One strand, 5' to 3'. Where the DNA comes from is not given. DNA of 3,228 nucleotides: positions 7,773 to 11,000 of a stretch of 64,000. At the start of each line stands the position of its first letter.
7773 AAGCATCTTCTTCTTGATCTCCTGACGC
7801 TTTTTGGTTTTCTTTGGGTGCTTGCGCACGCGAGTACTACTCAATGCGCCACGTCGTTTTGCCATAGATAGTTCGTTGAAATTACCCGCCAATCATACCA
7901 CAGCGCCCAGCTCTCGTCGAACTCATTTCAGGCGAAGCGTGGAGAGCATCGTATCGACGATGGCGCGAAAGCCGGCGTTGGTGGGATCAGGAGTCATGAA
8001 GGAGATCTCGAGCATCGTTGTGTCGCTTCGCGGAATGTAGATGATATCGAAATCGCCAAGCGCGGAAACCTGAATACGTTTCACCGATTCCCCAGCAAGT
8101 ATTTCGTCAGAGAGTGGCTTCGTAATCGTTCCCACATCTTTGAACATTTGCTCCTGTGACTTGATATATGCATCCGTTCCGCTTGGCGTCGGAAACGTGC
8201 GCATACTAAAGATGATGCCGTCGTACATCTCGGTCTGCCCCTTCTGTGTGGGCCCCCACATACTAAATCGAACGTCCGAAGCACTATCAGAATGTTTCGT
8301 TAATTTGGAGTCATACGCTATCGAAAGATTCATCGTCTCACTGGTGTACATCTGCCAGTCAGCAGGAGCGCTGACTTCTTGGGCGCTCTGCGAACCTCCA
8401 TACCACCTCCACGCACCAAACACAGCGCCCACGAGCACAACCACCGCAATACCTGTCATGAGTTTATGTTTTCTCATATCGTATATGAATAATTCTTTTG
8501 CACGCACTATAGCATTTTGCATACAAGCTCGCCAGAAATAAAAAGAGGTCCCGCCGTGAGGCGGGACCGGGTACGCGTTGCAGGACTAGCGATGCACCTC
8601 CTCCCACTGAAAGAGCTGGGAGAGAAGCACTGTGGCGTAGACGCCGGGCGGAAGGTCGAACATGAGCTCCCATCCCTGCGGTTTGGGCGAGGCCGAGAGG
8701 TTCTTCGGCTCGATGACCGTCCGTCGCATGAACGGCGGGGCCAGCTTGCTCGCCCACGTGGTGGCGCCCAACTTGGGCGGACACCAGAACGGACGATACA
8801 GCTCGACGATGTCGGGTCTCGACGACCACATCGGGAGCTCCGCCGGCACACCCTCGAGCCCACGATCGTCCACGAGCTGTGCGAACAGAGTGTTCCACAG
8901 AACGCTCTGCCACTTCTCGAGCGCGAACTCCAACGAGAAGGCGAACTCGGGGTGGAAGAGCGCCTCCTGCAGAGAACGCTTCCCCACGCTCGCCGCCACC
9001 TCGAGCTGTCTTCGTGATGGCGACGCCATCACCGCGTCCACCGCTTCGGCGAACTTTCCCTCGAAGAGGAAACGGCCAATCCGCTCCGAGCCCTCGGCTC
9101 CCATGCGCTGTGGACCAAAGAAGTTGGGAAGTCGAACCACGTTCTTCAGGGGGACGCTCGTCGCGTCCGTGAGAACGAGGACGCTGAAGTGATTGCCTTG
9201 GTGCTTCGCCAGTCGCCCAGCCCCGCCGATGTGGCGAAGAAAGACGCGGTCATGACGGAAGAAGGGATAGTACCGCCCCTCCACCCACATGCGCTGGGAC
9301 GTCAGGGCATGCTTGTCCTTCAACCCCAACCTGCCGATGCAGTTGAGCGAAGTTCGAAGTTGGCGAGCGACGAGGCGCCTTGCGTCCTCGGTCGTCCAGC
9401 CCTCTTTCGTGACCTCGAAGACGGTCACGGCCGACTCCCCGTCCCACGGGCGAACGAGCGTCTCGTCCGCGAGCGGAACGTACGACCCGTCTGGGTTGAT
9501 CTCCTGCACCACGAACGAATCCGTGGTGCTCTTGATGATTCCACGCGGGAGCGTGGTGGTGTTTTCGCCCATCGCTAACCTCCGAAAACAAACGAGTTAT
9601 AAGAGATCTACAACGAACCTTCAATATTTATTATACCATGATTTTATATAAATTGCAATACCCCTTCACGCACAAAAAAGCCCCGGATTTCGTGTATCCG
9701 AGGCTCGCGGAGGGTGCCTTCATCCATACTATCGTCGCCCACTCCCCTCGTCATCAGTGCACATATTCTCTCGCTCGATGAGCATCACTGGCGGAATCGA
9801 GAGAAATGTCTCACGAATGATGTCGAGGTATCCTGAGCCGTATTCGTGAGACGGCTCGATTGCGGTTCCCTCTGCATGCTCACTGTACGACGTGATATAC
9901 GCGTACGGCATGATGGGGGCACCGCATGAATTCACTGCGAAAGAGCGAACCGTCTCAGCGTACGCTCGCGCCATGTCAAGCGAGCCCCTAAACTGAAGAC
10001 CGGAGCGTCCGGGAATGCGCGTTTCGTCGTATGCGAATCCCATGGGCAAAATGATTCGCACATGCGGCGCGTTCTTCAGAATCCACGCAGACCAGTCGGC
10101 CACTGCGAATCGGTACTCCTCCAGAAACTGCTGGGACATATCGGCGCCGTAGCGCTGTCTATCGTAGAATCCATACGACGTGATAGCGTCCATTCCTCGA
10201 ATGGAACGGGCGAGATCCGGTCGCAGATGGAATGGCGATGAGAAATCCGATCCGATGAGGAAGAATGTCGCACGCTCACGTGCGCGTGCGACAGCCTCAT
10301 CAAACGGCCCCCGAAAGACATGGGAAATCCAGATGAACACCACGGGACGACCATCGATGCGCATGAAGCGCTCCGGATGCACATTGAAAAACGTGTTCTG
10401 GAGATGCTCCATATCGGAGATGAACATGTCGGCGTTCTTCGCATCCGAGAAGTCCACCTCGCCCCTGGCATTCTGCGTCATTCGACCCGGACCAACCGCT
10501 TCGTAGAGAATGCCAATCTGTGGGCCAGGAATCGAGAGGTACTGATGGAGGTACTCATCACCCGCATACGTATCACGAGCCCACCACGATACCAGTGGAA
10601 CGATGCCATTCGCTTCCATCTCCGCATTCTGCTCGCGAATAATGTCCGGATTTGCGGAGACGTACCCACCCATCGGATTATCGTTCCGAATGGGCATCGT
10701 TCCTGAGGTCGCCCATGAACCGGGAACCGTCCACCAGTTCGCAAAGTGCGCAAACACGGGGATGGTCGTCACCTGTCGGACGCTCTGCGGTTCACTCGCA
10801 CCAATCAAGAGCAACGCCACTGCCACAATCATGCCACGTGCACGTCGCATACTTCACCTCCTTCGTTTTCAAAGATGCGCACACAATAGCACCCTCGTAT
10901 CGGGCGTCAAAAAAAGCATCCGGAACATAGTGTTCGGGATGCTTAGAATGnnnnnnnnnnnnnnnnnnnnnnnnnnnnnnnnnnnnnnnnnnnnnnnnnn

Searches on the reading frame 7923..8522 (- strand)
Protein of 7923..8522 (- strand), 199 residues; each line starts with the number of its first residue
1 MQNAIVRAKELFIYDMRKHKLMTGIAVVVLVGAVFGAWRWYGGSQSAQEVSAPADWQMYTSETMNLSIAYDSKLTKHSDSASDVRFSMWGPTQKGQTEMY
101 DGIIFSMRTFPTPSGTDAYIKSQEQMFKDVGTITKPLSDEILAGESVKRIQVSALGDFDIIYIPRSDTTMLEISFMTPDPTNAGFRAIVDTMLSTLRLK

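Call 13: search_protein_families(library=pfam, proteins=[window:7923-8522:-], max_evalue=0.001)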
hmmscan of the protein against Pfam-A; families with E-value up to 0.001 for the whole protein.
window:7923-8522:- (199 aa): 0 families

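Call 83: search_protein_families(library=ncbifam, proteins=[window:7923-8522:-], max_evalue=0.01)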
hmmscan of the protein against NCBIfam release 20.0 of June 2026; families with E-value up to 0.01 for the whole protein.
window:7923-8522:- (199 aa): 1 family
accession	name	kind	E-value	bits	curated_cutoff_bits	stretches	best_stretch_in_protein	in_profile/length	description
NF007296.1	PRK09774.1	equivalog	0.0012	18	385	1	16-87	73-138/313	ferric citrate uptake sigma factor regulator FecR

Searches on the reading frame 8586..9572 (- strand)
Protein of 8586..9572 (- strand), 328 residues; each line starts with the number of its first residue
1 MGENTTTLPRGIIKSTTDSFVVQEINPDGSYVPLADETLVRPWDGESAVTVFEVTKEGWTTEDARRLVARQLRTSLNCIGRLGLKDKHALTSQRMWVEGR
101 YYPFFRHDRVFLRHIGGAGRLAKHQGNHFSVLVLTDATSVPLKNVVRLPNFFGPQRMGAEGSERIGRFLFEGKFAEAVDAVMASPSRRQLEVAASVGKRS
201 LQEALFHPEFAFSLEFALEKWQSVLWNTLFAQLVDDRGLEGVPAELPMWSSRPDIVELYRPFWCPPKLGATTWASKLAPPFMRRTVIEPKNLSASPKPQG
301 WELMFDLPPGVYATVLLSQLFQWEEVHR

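Call 13: search_protein_families(library=pfam, proteins=[window:8586-9572:-], max_evalue=0.001)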
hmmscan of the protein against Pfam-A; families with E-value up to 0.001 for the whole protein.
window:8586-9572:- (328 aa): 1 family
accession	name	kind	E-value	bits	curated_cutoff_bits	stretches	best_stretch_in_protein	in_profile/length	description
PF01142.23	TruD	-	7e-28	98.1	27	1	11-194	16-209/412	tRNA pseudouridine synthase D (TruD)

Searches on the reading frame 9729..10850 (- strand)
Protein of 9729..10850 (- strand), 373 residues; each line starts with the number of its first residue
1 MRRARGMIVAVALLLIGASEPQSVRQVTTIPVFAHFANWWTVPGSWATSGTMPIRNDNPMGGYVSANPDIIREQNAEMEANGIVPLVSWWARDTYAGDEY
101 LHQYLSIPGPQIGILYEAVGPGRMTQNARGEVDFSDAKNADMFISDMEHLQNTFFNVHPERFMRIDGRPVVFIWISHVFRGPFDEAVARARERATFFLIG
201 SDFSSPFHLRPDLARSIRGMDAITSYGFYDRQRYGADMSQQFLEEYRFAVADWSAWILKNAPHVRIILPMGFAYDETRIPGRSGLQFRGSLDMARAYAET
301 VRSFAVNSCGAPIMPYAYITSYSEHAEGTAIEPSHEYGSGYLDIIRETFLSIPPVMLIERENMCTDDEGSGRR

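Call 13: search_protein_families(library=pfam, proteins=[window:9729-10850:-], max_evalue=0.001)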
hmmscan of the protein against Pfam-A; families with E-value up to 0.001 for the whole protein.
window:9729-10850:- (373 aa): 2 families
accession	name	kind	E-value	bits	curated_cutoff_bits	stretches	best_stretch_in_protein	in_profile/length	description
PF14307.12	Glyco_tran_WbsX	-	5e-05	23.4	25.1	1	147-344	137-349/350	Glycosyltransferase WbsX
PF16317.11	Glyco_hydro_99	-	0.00072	19.2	33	0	60-97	62-100/341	Glycosyl hydrolase family 99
